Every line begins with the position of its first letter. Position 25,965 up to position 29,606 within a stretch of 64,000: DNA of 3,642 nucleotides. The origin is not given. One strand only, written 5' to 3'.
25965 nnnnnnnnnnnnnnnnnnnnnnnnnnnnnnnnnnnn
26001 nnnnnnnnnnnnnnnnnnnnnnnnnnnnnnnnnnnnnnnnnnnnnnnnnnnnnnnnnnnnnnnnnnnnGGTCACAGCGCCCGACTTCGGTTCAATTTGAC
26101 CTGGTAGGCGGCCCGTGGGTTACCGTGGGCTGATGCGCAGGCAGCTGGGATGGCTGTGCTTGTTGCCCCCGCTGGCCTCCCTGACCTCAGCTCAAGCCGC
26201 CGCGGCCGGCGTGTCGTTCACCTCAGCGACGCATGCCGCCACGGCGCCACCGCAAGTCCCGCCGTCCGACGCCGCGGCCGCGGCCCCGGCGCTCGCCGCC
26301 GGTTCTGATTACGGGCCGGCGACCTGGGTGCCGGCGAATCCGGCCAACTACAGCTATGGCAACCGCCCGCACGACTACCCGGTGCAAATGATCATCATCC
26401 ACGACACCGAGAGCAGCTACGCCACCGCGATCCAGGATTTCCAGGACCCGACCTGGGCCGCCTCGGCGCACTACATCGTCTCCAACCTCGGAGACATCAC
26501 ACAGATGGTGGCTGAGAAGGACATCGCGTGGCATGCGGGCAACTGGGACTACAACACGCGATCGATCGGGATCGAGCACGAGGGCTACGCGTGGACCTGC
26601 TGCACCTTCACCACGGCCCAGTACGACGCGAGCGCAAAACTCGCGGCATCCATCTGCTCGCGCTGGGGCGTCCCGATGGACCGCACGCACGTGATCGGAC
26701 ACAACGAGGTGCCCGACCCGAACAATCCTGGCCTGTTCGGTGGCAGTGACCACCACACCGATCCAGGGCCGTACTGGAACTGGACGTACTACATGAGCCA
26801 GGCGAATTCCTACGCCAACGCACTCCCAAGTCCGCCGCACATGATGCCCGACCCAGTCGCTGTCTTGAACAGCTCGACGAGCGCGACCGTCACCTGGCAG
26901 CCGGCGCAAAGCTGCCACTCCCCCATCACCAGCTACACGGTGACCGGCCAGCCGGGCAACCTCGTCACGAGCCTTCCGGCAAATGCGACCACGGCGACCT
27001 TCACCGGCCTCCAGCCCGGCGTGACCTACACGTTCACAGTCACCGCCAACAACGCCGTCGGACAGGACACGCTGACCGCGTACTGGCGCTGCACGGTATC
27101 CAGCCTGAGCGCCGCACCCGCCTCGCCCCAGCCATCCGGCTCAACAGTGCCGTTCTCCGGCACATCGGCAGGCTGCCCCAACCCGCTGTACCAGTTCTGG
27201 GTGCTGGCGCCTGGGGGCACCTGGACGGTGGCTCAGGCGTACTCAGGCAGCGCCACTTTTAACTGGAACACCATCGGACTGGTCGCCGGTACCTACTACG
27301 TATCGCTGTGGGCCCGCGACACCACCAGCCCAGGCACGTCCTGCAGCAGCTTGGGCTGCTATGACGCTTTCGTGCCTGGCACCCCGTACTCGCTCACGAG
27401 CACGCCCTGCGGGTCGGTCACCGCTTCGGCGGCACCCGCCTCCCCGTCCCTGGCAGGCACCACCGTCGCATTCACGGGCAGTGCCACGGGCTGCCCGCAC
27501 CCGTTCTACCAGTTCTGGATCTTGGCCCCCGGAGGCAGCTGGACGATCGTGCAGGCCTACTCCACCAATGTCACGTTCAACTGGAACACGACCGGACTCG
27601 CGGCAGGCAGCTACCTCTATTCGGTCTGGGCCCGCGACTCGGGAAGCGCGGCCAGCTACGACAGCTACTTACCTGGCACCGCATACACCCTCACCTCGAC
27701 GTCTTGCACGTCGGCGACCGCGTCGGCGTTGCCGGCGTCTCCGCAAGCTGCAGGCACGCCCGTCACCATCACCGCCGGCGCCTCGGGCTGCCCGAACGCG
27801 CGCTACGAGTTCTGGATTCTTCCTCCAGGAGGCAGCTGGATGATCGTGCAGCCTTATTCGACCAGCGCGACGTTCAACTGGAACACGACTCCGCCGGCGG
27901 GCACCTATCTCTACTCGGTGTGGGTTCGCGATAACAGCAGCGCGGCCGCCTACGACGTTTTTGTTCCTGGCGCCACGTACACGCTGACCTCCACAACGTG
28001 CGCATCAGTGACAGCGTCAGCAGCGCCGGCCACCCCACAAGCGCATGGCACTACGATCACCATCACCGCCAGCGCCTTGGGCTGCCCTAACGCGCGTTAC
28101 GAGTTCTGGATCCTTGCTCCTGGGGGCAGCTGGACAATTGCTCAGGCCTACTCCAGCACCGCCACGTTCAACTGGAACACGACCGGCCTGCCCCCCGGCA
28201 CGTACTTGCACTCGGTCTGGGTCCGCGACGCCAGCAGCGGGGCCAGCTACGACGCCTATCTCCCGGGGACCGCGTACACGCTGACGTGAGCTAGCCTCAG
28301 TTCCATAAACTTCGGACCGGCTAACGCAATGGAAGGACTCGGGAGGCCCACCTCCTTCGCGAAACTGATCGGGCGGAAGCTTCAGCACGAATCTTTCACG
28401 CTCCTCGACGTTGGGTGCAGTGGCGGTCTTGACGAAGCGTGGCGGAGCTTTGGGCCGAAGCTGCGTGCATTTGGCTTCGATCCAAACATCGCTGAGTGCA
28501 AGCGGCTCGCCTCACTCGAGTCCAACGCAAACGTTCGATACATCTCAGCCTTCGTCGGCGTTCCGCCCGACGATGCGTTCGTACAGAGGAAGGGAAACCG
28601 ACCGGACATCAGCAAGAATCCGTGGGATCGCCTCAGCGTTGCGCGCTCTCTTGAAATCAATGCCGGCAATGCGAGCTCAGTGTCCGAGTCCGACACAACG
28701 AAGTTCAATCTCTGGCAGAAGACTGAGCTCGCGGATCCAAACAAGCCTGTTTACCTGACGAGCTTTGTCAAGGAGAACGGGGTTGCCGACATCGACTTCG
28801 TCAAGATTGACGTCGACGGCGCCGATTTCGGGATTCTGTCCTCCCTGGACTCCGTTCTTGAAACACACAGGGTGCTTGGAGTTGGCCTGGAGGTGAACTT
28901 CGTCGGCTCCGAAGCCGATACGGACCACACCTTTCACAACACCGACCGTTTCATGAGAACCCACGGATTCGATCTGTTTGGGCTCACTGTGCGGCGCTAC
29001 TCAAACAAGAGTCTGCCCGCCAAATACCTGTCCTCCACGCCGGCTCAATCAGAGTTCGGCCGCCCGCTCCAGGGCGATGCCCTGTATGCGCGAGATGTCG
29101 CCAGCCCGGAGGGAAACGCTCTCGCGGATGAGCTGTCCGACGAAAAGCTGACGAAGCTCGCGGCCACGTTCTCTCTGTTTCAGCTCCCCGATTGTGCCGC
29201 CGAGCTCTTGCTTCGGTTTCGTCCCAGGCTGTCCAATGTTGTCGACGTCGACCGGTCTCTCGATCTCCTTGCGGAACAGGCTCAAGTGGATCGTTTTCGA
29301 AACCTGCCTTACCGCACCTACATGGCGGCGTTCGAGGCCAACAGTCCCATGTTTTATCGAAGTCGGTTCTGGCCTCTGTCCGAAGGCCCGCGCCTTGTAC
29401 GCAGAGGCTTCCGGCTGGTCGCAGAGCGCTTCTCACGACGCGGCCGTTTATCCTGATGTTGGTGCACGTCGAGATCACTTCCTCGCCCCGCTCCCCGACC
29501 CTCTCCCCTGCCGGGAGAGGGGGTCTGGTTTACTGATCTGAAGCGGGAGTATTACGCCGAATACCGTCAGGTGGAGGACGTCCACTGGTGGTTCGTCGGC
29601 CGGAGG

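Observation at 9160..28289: Eight secreted proteins with unrelated catalytic or propeller heads share one C-terminal stalk of a ~97-aa two-cysteine repeat (40 copies)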

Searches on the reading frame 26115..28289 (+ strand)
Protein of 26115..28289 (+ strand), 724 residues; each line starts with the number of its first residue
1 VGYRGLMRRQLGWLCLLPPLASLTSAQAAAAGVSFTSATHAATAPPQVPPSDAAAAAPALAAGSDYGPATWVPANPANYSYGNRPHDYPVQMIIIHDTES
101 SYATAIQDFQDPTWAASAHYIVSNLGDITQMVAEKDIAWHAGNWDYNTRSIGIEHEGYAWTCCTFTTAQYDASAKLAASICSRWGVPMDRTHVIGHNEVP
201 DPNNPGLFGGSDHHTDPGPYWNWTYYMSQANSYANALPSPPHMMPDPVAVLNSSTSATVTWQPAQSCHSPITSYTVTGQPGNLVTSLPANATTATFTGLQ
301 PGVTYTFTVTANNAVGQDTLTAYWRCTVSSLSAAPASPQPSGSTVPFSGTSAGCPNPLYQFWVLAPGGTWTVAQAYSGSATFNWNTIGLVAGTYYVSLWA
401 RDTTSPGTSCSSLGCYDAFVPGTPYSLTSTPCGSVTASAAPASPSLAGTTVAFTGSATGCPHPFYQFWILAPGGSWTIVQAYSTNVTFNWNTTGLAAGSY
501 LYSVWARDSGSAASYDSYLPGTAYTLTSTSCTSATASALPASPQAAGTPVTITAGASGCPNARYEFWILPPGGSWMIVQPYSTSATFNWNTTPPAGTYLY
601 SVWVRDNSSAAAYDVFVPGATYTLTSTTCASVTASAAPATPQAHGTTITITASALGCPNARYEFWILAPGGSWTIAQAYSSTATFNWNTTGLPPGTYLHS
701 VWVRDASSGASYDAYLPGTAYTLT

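Call 4: search_protein_families(library=pfam, proteins=[window:26115-28289:+], max_evalue=0.01)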
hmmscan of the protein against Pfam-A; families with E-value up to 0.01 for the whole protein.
window:26115-28289:+ (724 aa): 8 families
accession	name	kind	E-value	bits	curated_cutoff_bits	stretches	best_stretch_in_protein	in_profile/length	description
PF01510.30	Amidase_2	-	9.4e-33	113.8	26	1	88-219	3-131/131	N-acetylmuramoyl-L-alanine amidase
PF00041.27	fn3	-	1.7e-14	54.2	25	1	251-318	10-75/84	Fibronectin type III domain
PF07495.19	Y_Y_Y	-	2.3e-13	50.2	26.6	1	659-714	7-57/65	Y_Y_Y domain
PF05409.19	Peptidase_C30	-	4.6e-05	23.3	25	0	355-381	68-94/288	Coronavirus endopeptidase C30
PF16656.11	Pur_ac_phosph_N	-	0.00031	21.7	30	1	250-314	8-83/93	Purple acid Phosphatase, N-terminal domain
PF22352.2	K319L-like_PKD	-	0.0013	19.1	27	0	270-318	27-78/84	K319L-like, PKD domain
PF16775.10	ZoocinA_TRD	-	0.0017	19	27.4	0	474-498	14-38/106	Target recognition domain of lytic exoenzyme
PF25059.1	FN3_DSCAM-DSCAML_C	-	0.0094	16.7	39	0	268-319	17-72/89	DSCAM/DSCAML C-terminal Fn3-like domain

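Call 6: search_protein_families(library=ncbifam, proteins=[window:26115-28289:+], max_evalue=0.01)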
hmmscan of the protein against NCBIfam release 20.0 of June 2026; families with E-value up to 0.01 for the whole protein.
window:26115-28289:+ (724 aa): 2 families
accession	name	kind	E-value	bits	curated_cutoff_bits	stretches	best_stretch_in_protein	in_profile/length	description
NF010681.0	PRK14081.1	equivalog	2.7e-19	68.8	842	2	541-615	299-369/667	triple tyrosine motif-containing protein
NF008758.0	PRK11789.1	equivalog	3.1e-15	56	143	1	116-232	76-184/190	1,6-anhydro-N-acetylmuramyl-L-alanine amidase AmpD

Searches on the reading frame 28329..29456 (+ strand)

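Call 18: search_protein_families(library=pfam, proteins=[window:28329-29456:+], max_evalue=0.001)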
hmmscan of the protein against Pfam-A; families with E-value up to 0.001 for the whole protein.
window:28329-29456:+ (375 aa): 1 family
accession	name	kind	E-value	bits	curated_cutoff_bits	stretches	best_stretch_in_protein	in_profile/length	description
PF05050.19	Methyltransf_21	-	4.2e-09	37.2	22.7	1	140-215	101-172/173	Methyltransferase FkbM domain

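Call 73: search_protein_families(library=ncbifam, proteins=[window:28329-29456:+], max_evalue=0.001)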
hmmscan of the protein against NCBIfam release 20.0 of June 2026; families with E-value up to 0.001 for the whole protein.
window:28329-29456:+ (375 aa): 1 family
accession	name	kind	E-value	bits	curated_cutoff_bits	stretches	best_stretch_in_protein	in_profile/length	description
TIGR01444.1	fkbM_fam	subfamily_domain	6.6e-07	29.9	37.7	1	24-180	1-134/143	FkbM family methyltransferase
